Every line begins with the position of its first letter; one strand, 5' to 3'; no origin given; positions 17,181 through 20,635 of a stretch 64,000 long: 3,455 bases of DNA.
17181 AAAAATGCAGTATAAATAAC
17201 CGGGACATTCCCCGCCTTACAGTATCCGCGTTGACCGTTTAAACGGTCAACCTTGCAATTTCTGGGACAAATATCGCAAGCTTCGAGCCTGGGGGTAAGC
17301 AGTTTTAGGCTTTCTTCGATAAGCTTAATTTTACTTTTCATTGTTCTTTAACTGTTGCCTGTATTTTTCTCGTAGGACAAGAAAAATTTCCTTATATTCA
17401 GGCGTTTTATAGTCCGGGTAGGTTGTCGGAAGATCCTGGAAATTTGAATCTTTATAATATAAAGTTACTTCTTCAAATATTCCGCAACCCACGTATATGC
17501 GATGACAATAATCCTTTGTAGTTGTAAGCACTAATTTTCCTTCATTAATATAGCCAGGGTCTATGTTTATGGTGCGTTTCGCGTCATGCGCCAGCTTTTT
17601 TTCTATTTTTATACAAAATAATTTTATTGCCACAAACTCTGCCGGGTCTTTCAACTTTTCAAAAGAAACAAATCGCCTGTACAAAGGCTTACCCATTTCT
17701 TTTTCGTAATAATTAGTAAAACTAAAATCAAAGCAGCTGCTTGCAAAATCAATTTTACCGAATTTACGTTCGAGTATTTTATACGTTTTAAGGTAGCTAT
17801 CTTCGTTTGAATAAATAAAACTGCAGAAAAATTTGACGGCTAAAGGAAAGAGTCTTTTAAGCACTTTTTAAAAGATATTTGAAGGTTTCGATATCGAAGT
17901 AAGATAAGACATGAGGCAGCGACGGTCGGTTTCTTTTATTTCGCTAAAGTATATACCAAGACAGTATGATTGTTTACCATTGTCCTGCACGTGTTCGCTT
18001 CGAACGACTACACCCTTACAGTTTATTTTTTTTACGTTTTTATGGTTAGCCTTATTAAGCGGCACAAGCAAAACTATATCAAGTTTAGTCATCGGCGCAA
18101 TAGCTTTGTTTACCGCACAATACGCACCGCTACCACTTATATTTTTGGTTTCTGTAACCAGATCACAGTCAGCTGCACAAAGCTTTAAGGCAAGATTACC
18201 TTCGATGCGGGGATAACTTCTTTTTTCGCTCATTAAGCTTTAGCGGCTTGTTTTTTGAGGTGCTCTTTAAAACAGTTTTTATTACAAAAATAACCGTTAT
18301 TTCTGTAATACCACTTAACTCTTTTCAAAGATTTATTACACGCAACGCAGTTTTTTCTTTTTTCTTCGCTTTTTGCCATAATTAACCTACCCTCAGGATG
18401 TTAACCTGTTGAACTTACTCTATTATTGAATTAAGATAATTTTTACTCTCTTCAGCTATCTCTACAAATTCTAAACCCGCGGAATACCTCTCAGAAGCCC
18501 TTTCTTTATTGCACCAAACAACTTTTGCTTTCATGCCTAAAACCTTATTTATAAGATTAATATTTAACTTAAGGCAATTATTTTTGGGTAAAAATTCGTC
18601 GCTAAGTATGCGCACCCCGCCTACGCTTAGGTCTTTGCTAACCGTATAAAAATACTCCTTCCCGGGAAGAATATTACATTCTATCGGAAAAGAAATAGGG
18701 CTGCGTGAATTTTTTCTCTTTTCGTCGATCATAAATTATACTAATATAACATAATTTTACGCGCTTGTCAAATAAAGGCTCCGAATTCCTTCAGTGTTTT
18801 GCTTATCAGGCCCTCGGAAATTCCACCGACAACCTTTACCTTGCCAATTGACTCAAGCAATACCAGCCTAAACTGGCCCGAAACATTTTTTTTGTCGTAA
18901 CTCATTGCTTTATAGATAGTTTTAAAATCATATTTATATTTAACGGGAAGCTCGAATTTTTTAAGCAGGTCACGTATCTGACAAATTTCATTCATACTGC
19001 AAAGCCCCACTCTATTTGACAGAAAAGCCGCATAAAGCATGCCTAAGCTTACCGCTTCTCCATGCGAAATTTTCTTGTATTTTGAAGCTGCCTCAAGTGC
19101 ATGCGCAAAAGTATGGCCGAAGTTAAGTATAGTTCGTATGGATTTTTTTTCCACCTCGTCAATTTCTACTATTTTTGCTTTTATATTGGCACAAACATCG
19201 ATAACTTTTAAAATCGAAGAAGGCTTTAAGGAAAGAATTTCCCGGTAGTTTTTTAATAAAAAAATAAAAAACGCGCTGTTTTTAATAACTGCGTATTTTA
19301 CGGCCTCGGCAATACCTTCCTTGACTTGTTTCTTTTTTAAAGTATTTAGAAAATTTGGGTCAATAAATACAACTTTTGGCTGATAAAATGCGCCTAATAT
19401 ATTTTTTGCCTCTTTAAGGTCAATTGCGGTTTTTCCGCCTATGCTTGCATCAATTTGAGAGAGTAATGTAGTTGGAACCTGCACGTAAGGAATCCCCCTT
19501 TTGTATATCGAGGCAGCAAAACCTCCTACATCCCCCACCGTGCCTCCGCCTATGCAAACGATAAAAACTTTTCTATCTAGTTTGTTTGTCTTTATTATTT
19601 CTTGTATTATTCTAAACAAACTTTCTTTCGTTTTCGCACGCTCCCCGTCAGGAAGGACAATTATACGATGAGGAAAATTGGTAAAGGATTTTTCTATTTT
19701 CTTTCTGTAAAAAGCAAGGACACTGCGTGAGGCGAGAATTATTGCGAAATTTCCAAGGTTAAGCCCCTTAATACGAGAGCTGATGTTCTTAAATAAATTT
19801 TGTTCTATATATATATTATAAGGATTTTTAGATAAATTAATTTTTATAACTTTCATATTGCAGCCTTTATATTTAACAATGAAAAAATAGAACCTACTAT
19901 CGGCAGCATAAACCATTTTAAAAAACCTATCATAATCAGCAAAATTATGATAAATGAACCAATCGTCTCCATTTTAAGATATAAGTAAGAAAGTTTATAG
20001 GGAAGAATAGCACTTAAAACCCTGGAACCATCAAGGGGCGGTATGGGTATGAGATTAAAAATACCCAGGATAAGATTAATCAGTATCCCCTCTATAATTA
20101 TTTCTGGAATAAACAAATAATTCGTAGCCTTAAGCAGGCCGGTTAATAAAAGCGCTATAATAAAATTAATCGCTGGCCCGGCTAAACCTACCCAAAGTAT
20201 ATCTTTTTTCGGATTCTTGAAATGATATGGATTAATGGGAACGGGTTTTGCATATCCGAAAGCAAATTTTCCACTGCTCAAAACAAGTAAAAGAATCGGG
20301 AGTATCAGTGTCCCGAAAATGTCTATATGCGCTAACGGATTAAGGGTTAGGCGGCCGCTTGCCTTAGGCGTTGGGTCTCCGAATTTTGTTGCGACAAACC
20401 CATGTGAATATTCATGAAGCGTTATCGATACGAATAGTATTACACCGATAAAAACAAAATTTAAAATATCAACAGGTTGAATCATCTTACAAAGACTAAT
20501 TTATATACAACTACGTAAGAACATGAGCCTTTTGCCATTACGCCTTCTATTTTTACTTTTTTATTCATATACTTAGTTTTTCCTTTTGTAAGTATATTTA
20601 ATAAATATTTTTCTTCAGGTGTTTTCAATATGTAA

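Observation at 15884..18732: Six-gene minus-strand operon pairing two stand-alone PilZ receptors and a Zn-ribbon microprotein with DUF4416, a PflX-like radical SAM enzyme and a DUF2062 membrane protein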

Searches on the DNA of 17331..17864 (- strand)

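Call 24: search_rna_families(sources=[L014, L024, L029, L031, L038, L049, L066, L068, L075, L076, L046, L042, L019], threshold=gathering)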
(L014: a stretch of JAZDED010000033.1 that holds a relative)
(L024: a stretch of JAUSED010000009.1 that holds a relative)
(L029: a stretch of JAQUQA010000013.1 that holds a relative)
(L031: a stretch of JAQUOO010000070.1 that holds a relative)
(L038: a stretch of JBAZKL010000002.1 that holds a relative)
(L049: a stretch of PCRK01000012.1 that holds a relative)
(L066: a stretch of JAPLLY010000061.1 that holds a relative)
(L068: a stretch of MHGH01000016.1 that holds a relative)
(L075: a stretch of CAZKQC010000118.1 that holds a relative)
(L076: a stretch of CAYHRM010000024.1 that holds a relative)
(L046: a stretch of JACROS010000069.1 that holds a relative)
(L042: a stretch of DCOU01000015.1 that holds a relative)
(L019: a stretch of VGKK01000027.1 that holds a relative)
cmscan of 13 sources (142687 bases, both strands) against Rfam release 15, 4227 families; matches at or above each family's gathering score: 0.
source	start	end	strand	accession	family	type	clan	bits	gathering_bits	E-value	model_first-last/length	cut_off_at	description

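Call 27: search_rna_families(sources=[L081, L083, L002, L004, L007, L005], threshold=gathering)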
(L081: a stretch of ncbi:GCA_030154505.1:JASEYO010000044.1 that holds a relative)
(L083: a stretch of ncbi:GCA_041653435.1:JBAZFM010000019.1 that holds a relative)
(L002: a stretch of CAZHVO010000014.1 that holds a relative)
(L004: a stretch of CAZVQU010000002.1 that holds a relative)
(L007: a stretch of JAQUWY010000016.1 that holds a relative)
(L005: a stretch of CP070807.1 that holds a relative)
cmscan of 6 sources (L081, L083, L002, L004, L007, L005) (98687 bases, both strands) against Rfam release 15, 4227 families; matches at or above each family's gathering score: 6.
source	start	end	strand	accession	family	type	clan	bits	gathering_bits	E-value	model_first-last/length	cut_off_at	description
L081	379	450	+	RF00005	tRNA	Gene; tRNA;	CL00001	69.4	29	7.3e-13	1-71/71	no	tRNA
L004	61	131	+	RF00005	tRNA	Gene; tRNA;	CL00001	61.9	29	8.4e-11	1-71/71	no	tRNA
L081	15975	16047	-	RF00005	tRNA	Gene; tRNA;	CL00001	58.9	29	5.4e-10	1-71/71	no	tRNA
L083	15946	16018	-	RF00005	tRNA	Gene; tRNA;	CL00001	58.9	29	5.4e-10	1-71/71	no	tRNA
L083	11755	11882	+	RF01051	c-di-GMP-I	Cis-reg; riboswitch;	CL00126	54.8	35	8.7e-08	1-87/87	no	c-di-GMP-I riboswitch aptamer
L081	11970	12103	+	RF01051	c-di-GMP-I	Cis-reg; riboswitch;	CL00126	50.9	35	7.9e-07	1-87/87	no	c-di-GMP-I riboswitch aptamer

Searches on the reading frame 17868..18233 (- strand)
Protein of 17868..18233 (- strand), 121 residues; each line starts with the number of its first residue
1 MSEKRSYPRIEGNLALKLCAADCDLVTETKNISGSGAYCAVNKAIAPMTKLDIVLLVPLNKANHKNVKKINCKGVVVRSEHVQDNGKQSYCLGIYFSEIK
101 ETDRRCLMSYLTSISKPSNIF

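Call 3: search_protein_families(library=pfam, proteins=[window:17868-18233:-], max_evalue=0.01)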
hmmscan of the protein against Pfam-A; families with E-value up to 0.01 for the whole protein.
window:17868-18233:- (121 aa): 1 family
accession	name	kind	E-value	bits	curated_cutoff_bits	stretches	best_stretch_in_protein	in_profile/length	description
PF07238.19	PilZ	-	1.3e-08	35.5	22.5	1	3-112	1-101/102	PilZ domain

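Call 4: search_protein_families(library=ncbifam, proteins=[window:17868-18233:-], max_evalue=0.01)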
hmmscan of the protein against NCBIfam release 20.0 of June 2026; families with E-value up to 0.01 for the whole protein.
window:17868-18233:- (121 aa): 0 families

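Call 73: search_solved_structures(query=window:17868-18233:-, max_evalue=1)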
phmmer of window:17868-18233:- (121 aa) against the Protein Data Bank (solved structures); distinct sequences matched with E-value up to 1: 7.
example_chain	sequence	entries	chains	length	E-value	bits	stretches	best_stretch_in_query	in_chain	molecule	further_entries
1ab0_A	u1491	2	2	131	0.29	14.3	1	67-106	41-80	ADIPOCYTE LIPID BINDING PROTEIN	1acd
2l2q_A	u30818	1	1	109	0.55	13.4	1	25-85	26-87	PTS system, cellobiose-specific IIB component (CelA)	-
1a18_A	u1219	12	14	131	0.76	13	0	67-106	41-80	ADIPOCYTE LIPID BINDING PROTEIN | ADIPOCYTE LIPID-BINDING PROTEIN | Fatty acid-binding protein, adipocyte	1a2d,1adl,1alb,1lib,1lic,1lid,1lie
5c0n_A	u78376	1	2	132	0.77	13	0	67-106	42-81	Fatty acid-binding protein, adipocyte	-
5d8j_A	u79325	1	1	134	0.79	12.9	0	67-106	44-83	Fatty acid-binding protein, adipocyte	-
3js1_A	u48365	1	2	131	0.79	12.9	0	67-106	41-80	Adipocyte fatty acid-binding protein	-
7fwt_A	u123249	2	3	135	0.8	12.9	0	67-106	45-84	Fatty acid-binding protein, adipocyte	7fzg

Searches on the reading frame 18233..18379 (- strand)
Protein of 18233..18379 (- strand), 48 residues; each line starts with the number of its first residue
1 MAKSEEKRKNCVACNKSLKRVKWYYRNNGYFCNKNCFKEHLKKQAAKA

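Call 3: search_protein_families(library=pfam, proteins=[window:18233-18379:-], max_evalue=0.01)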
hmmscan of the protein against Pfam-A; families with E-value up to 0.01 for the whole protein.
window:18233-18379:- (48 aa): 2 families
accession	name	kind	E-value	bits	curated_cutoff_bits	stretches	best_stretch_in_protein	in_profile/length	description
PF18716.7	VATC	-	0.00024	21.3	26.6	1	9-47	4-42/43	Vms1-associating treble clef domain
PF04570.20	zf-FLZ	-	0.0016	18.3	23.4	1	9-45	14-52/54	zinc-finger of the FCS-type, C2-C2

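Call 4: search_protein_families(library=ncbifam, proteins=[window:18233-18379:-], max_evalue=0.01)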
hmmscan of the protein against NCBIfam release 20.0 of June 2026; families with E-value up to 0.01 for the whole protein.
window:18233-18379:- (48 aa): 0 families

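Call 50: find_related_loci(query=A3, collection=metagenome_contigs, flank=5000)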
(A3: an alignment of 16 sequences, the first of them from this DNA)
Query A3 (48 aa) in metagenome_contigs; peptide patterns used: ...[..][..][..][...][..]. (x = any residue, [..] = any of these).
599 stretches matched a pattern (row limit reached: there are more); 535 encode a relative of the query (tblastn E <= 1e-3); the best 80 are kept; 80 distinct loci.
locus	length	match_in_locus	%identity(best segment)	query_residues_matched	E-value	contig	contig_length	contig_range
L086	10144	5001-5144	88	1-48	3e-24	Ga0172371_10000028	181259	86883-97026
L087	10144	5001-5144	88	1-48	3e-24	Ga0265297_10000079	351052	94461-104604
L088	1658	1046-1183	89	1-46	1e-23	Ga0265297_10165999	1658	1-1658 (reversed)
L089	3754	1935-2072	89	1-46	1e-23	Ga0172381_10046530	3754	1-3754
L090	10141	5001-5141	79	1-47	5e-22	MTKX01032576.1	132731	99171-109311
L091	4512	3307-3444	80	1-46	9e-22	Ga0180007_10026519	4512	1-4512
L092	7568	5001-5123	90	1-41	1e-21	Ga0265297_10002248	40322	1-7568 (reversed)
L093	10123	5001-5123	93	1-41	3e-21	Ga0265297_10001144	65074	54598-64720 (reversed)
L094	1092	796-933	78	1-46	5e-21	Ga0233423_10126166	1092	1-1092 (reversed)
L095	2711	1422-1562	77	1-47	8e-21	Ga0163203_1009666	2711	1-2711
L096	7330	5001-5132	77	1-44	1e-20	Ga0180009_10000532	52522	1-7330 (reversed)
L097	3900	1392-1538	71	1-48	4e-20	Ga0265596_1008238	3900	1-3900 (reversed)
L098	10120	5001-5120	83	1-40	6e-20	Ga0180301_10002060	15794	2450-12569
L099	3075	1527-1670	71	1-48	1e-19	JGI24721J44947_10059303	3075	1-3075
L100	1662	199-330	73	1-44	4e-19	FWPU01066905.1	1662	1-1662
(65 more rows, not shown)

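Call 71: search_solved_structures(query=A3, max_evalue=10)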
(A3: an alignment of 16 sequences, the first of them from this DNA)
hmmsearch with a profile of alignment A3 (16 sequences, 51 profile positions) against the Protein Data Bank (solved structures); distinct sequences matched with E-value up to 10: 37.
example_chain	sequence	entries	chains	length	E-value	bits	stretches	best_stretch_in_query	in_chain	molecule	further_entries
2i13_A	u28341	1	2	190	1.2e-09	40.9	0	4-22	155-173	Aart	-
1mey_C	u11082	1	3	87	0.00048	22.9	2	4-27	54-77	CONSENSUS ZINC FINGER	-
2das_A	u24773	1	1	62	0.00057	22.7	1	7-43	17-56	Zinc finger MYM-type protein 5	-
2o13_A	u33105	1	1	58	0.0085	18.9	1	12-41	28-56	Muscle LIM protein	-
1ctl_A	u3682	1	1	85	0.034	17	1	12-43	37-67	AVIAN CYSTEINE RICH PROTEIN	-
1x6e_A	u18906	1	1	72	0.038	16.9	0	6-20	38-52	Zinc finger protein 24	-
1nyp_A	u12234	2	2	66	0.042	16.7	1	7-35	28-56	PINCH protein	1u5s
2cuq_A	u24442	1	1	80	0.05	16.5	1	12-31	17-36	Four and a half LIM domains 3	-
2cur_A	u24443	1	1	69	0.11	15.4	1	12-30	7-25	Skeletal muscle LIM-protein 1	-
2cot_A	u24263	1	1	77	0.12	15.3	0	4-20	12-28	Zinc finger protein 435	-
1b8t_A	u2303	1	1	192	0.13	15.1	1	12-43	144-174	PROTEIN (CRP1)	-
7y3l_A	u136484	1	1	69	0.16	14.8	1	6-19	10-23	Sal-like protein 3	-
1iml_A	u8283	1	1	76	0.17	14.8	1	12-43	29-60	CYSTEINE RICH INTESTINAL PROTEIN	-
2cu8_A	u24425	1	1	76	0.18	14.7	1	12-42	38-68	Cysteine-rich protein 2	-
1lv3_A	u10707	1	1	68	0.21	14.5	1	6-20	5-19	HYPOTHETICAL PROTEIN YacG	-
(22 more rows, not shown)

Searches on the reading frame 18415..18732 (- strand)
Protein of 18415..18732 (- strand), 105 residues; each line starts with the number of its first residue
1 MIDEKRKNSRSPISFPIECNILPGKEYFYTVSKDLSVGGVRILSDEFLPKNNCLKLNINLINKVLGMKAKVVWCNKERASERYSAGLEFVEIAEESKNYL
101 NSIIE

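Call 3: search_protein_families(library=pfam, proteins=[window:18415-18732:-], max_evalue=0.01)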
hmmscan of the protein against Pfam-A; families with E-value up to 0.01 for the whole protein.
window:18415-18732:- (105 aa): 1 family
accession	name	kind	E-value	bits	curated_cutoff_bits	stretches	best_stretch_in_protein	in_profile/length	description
PF07238.19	PilZ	-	2.6e-15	57.1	22.5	1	4-104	1-100/102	PilZ domain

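Call 4: search_protein_families(library=ncbifam, proteins=[window:18415-18732:-], max_evalue=0.01)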
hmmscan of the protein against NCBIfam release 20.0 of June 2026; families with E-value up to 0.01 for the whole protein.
window:18415-18732:- (105 aa): 1 family
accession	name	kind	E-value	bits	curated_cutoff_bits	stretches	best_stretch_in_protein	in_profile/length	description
TIGR02266.1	gmx_TIGR02266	paralog_domain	3.1e-08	33.7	68.7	1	25-104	14-95/96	TIGR02266 family protein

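Call 72: search_solved_structures(query=window:18415-18732:-, max_evalue=1)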
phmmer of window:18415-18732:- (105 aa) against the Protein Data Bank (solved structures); distinct sequences matched with E-value up to 1: 2.
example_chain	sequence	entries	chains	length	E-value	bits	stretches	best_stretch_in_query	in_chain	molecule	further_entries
7ase_n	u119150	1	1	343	0.51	13.6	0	44-100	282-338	Translation initiation factor, putative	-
4i86_A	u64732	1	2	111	0.99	12.7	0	4-42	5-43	Cellulose synthase 1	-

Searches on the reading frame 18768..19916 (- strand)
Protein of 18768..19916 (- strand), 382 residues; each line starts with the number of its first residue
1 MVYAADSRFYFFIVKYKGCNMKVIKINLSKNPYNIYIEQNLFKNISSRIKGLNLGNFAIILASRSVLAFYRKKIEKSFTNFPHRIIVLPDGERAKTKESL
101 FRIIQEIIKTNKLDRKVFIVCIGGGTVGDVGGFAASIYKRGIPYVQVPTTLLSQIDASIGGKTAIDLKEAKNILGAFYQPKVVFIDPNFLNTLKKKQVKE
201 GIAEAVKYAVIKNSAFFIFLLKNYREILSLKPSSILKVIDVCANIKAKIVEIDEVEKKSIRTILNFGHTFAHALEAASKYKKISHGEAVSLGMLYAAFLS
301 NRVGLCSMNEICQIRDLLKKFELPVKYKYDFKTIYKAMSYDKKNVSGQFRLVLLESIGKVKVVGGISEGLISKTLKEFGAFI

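Call 3: search_protein_families(library=pfam, proteins=[window:18768-19916:-], max_evalue=0.01)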
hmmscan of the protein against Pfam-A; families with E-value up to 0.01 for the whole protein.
window:18768-19916:- (382 aa): 4 families
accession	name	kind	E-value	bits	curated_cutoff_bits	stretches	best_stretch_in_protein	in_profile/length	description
PF24621.2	DHQS_C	-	2.4e-43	148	27.6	1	201-344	1-144/144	3-dehydroquinate synthase C-terminal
PF01761.26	DHQ_synthase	-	4.3e-43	146.1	24.2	1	86-199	2-114/115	3-dehydroquinate synthase N-terminal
PF13685.12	Fe-ADH_2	-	7e-06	26.5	28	1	38-190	3-145/149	Iron-containing alcohol dehydrogenase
PF00465.25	Fe-ADH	-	0.0001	22.4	31.3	1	32-187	1-168/168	Iron-containing alcohol dehydrogenase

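Call 4: search_protein_families(library=ncbifam, proteins=[window:18768-19916:-], max_evalue=0.01)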
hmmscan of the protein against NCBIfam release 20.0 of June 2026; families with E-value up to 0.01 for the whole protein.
window:18768-19916:- (382 aa): 8 families
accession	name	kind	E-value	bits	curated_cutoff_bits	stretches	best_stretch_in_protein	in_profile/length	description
TIGR01357.1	aroB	equivalog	3.4e-104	348.8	305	1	33-364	1-332/344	3-dehydroquinate synthase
TIGR04425.1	P_lya_rel_AroB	hypoth_equivalog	1.1e-75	254.9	400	1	29-378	4-344/348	AroB-related putative sugar phosphate phospholyase (cyclizing)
NF004852.0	PRK06203.1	equivalog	4.7e-65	220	333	1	80-377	86-390/407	3-dehydroquinate synthase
NF010556.0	PRK13951.1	equivalog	1.7e-52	178.9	560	1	48-363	172-480/492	bifunctional shikimate kinase AroK/3-dehydroquinate synthase AroB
NF010627.0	PRK14021.1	equivalog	1.3e-47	162.4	565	1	85-360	240-522/542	bifunctional shikimate kinase/3-dehydroquinate synthase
NF002022.0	PRK00843.1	equivalog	1.1e-12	47.7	413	2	29-206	8-173/350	NAD(P)-dependent glycerol-1-phosphate dehydrogenase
NF006941.0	PRK09423.1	subfamily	4.4e-09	35.6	336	1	39-205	15-172/367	glycerol dehydrogenase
NF041822.1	daptide_DH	equivalog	8e-05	21.7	300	1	139-206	102-168/363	daptide-type RiPP biosynthesis dehydogenase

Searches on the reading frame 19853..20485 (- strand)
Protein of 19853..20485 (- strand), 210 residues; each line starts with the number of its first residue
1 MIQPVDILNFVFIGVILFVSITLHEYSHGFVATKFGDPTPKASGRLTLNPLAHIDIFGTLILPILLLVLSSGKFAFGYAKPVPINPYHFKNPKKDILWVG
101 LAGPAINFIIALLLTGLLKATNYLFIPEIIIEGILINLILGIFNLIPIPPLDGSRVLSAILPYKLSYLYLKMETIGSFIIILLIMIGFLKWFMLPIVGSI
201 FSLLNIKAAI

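Call 3: search_protein_families(library=pfam, proteins=[window:19853-20485:-], max_evalue=0.01)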
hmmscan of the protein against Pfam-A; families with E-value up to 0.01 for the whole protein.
window:19853-20485:- (210 aa): 1 family
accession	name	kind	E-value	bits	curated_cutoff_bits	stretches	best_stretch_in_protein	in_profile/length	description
PF02163.28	Peptidase_M50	-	1.8e-15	57.4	27.2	2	134-186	167-220/221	Peptidase family M50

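Call 4: search_protein_families(library=ncbifam, proteins=[window:19853-20485:-], max_evalue=0.01)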
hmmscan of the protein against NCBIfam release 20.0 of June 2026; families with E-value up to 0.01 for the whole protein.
window:19853-20485:- (210 aa): 1 family
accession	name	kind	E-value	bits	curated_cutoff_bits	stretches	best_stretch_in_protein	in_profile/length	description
NF041824.1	daptide_HExxH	equivalog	1.7e-06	27.4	300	0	3-37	153-187/379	daptide biosynthesis intramembrane metalloprotease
